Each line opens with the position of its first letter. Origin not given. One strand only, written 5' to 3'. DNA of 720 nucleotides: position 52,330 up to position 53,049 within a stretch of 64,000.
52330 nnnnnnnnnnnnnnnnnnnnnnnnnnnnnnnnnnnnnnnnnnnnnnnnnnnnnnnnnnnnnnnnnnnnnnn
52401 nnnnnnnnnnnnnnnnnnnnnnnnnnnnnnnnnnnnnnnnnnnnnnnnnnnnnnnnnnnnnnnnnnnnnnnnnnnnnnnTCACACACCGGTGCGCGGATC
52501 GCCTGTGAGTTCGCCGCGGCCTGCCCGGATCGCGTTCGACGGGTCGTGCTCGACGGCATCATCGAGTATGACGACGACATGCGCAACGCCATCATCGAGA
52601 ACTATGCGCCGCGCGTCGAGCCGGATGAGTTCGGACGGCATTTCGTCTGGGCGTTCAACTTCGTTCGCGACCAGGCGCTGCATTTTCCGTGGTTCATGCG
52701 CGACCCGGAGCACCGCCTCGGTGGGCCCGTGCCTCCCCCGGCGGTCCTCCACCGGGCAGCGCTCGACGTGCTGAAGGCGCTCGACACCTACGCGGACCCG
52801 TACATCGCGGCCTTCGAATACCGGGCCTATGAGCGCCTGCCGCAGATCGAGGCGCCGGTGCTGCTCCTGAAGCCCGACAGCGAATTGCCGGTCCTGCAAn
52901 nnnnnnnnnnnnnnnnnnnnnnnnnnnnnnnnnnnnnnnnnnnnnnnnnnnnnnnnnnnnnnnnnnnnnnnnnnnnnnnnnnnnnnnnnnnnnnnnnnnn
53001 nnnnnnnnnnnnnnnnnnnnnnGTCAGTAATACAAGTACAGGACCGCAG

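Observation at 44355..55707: Three copies of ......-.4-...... link the IclR gene, an amidohydrolase and both island TBDRs into one candidate regulon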

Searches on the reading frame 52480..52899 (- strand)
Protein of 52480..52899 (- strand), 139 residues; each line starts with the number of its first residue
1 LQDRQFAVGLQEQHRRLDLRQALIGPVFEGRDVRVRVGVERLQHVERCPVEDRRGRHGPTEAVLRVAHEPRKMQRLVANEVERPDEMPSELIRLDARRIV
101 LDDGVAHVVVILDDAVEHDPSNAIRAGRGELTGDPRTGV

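Call 8: search_protein_families(library=pfam, proteins=[window:52480-52899:-])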
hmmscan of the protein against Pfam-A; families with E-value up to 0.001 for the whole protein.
window:52480-52899:- (139 aa): 0 families

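Call 78: search_protein_families(library=pfam, proteins=[window:52480-52899:-], max_evalue=1)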
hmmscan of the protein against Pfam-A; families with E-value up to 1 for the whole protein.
window:52480-52899:- (139 aa): 0 families
